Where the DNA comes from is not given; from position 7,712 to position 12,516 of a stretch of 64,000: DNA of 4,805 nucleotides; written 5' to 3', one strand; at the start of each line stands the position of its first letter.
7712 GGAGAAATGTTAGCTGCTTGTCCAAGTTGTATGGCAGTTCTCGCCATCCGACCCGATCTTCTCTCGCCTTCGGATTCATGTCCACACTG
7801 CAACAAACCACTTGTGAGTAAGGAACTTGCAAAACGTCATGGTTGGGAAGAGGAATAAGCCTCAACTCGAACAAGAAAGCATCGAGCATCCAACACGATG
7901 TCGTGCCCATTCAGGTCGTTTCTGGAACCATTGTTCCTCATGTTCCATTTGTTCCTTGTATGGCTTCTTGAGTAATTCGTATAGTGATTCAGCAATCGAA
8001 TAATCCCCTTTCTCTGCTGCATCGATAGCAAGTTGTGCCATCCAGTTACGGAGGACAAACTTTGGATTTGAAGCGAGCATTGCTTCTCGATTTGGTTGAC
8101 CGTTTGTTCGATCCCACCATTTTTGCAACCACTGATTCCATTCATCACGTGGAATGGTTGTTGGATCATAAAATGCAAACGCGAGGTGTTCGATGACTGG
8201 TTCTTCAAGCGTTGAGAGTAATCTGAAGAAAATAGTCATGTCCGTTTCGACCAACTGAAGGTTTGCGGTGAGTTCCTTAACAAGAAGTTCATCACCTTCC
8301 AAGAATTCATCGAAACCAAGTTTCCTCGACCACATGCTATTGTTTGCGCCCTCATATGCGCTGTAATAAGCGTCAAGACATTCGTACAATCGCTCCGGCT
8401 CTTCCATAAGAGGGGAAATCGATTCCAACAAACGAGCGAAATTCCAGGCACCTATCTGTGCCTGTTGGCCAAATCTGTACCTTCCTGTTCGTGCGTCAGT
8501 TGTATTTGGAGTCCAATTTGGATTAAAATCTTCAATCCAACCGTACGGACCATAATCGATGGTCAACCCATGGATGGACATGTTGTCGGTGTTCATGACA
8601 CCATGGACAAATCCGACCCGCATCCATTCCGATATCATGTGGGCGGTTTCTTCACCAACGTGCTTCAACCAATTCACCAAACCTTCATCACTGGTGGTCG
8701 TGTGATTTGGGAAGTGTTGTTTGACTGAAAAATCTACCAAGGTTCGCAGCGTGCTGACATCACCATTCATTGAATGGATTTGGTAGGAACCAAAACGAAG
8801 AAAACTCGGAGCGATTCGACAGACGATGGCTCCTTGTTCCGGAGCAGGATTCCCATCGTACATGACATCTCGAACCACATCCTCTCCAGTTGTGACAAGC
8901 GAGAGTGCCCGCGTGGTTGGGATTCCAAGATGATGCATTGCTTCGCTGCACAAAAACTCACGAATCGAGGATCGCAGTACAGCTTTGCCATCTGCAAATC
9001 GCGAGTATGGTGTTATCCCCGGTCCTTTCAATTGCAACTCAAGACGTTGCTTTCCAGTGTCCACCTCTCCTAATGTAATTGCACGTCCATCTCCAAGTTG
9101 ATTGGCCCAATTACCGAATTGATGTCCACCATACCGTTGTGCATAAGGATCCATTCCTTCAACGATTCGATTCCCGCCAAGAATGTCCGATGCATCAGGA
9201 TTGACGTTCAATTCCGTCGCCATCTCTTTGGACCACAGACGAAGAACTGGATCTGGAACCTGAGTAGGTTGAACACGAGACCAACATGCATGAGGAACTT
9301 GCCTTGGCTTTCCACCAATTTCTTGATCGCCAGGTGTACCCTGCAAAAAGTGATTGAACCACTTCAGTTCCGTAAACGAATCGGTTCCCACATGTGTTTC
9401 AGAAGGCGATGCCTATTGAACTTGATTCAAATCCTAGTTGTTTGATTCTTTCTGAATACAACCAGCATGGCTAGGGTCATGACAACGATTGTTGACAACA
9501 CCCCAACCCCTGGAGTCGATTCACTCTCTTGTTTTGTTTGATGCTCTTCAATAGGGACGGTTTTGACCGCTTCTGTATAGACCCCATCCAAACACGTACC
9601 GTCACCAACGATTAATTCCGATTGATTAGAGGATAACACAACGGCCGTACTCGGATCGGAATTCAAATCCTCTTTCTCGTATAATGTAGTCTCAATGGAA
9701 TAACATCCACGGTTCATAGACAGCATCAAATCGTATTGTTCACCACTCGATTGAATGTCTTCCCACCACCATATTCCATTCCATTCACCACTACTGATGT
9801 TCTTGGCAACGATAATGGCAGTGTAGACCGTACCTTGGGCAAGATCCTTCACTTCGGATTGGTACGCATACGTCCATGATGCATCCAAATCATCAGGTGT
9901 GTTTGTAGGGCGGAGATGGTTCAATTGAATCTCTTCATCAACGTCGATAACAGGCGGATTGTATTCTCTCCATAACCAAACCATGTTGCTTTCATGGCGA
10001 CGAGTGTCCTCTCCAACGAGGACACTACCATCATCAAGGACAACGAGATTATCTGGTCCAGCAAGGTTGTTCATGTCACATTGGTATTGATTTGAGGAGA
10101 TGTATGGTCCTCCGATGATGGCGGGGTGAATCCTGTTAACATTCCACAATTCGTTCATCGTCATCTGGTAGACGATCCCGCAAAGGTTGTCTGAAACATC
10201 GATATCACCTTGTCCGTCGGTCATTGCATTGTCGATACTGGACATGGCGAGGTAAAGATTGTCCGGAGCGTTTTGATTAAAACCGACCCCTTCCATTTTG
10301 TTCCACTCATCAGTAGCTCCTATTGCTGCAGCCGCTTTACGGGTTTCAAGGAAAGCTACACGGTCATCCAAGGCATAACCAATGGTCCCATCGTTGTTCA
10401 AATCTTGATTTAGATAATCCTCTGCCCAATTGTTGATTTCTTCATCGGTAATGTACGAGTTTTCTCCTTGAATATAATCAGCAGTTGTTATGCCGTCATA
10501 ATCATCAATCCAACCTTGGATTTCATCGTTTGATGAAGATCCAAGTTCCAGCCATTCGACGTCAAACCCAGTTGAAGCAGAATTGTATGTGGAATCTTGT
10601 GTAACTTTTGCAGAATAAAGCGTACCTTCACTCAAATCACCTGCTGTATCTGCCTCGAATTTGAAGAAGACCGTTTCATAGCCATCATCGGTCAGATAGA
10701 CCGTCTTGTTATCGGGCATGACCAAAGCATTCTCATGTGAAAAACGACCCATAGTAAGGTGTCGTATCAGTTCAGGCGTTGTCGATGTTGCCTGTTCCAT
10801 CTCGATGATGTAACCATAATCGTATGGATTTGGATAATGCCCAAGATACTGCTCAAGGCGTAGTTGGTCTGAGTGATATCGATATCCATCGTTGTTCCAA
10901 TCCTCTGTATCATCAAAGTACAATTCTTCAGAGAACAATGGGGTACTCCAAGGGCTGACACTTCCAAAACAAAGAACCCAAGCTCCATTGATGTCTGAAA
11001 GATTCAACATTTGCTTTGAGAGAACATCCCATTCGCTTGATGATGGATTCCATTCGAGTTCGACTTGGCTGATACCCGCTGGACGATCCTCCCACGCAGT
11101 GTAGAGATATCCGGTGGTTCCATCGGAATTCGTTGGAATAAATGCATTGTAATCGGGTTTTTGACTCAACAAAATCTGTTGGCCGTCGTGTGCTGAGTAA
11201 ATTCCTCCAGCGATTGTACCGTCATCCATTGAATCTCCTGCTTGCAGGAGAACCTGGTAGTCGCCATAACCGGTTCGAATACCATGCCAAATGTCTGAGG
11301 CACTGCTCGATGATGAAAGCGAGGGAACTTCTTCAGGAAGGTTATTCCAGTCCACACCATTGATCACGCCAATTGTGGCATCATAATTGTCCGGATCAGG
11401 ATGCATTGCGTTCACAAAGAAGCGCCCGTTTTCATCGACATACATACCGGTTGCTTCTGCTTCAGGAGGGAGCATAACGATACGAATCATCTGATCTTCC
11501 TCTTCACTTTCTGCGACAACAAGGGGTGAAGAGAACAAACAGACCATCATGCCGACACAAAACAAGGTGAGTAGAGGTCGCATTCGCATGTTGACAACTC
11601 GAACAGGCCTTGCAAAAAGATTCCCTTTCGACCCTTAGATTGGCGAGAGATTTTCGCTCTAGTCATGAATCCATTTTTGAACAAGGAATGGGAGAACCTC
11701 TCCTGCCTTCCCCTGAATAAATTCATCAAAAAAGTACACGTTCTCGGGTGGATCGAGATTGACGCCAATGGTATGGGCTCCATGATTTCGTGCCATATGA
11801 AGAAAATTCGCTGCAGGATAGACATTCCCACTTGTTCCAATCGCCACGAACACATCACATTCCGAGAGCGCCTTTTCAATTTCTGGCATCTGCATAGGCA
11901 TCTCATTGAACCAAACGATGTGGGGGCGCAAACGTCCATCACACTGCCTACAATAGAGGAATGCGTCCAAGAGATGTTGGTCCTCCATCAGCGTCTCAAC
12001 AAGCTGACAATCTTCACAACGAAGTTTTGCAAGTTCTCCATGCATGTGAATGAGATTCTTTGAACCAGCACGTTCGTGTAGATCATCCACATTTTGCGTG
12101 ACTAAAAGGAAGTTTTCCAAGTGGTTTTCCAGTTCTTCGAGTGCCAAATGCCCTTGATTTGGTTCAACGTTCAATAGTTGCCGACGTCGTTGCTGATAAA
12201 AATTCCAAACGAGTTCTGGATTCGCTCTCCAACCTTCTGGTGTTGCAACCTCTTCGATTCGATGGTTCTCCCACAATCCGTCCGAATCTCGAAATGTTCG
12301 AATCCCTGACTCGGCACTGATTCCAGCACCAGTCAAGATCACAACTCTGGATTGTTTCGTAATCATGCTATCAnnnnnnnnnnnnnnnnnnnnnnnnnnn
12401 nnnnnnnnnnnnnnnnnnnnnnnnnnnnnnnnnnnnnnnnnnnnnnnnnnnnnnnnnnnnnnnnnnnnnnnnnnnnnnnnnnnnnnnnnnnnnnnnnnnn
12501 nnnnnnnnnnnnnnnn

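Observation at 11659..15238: Four-gene co-directional cluster: double zinc-ribbon protein - MreB/Ta0583-like actin - bitopic membrane protein - Sir2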

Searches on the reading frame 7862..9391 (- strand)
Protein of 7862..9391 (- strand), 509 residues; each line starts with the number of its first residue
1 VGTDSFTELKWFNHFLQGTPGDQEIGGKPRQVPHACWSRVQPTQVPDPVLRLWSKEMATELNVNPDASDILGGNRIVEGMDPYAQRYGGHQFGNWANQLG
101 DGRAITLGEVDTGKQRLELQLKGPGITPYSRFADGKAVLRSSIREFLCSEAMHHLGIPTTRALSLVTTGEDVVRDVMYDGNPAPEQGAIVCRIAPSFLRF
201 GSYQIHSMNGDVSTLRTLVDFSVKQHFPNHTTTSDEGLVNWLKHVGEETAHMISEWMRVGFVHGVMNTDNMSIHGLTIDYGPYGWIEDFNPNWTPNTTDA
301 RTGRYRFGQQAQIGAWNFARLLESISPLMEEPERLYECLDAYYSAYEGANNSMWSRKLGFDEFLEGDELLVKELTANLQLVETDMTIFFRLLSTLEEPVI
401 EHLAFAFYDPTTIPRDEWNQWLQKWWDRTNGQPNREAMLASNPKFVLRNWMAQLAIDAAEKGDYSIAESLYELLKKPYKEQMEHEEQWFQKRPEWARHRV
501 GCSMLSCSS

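Call 3: search_protein_families(library=pfam, proteins=[window:7862-9391:-], max_evalue=0.01)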
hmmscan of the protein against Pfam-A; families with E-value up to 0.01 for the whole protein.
window:7862-9391:- (509 aa): 1 family
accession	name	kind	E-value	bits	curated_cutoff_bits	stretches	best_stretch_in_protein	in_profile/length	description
PF02696.19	SelO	-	4.5e-110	369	22.8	1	34-472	16-463/466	Protein adenylyltransferase SelO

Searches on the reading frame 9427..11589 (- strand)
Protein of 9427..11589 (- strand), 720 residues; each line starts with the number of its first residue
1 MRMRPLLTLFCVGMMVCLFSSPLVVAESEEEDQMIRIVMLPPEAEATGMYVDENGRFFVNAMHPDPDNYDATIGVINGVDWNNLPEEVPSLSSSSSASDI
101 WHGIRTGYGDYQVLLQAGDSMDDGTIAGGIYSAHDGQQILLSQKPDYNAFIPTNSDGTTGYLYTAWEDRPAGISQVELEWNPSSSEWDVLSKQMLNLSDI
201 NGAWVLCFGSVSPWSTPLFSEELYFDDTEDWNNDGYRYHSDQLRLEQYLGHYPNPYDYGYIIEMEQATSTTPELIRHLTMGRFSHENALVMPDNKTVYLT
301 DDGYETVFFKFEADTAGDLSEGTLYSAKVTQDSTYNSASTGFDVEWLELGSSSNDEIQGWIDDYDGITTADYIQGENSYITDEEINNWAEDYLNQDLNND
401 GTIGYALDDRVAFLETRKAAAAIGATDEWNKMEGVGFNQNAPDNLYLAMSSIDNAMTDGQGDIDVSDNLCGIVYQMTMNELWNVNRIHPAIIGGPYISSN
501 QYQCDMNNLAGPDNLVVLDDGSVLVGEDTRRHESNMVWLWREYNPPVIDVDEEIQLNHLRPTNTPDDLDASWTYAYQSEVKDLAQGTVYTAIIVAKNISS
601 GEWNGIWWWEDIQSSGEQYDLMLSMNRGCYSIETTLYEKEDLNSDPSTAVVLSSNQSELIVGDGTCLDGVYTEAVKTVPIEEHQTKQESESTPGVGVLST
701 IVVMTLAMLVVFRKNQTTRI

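Call 3: search_protein_families(library=pfam, proteins=[window:9427-11589:-], max_evalue=0.01)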
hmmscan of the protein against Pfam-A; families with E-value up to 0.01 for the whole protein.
window:9427-11589:- (720 aa): 1 family
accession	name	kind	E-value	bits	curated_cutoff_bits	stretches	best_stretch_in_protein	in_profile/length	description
PF05787.19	PhoX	-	7.8e-27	95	24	1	195-535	152-454/515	Alkaline phosphatase PhoX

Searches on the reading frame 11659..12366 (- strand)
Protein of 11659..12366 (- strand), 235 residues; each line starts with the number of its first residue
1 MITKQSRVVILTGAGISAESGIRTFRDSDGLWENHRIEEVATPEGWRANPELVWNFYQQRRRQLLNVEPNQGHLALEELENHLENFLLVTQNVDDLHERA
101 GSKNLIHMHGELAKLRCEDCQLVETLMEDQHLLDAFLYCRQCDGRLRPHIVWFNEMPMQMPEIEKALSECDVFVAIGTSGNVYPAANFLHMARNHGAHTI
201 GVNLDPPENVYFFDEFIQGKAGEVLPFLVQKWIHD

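Call 3: search_protein_families(library=pfam, proteins=[window:11659-12366:-], max_evalue=0.01)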
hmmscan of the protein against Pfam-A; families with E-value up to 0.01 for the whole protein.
window:11659-12366:- (235 aa): 2 families
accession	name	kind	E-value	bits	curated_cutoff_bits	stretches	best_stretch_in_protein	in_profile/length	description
PF02146.23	SIR2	-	1.1e-51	175.8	24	1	13-184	1-180/180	Sir2 family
PF00205.28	TPP_enzyme_M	-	0.0019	18.3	30.4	0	159-225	67-134/137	Thiamine pyrophosphate enzyme, central domain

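Call 21: search_protein_families(library=ncbifam, proteins=[window:11659-12366:-], max_evalue=0.01)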
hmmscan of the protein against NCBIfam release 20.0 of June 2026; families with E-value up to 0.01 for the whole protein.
window:11659-12366:- (235 aa): 8 families
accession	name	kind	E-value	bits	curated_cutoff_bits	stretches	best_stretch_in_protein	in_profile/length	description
NF001755.0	PRK00481.1-5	equivalog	3e-91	305.3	318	1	4-234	39-271/278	Sir2 family NAD+-dependent deacetylase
NF001753.0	PRK00481.1-3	subfamily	9e-76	254.2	243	1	2-231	10-246/252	NAD-dependent protein deacylase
NF040867.1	prot_deacyl_CobB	equivalog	6.2e-70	235.2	320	1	2-231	7-241/242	NAD-dependent protein deacetylase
NF001754.0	PRK00481.1-4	equivalog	2.5e-44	151.2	252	1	1-225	11-237/244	NAD-dependent protein deacylase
NF001752.0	PRK00481.1-1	equivalog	3e-42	144.8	221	1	2-208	11-219/242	NAD-dependent protein deacylase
NF010736.0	PRK14138.1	equivalog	2.2e-35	122.1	395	1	6-204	12-213/244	NAD-dependent deacetylase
NF003738.0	PRK05333.1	equivalog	3e-34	118.3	305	2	2-133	23-154/295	NAD-dependent protein deacetylase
TIGR00274.1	TIGR00274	equivalog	0.0044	16.1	302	1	165-206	122-163/291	N-acetylmuramic acid 6-phosphate etherase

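Call 83: search_protein_families(library=padloc, proteins=[window:11659-12366:-], max_evalue=0.01)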
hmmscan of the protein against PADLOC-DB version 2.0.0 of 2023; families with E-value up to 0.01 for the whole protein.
window:11659-12366:- (235 aa): 0 families
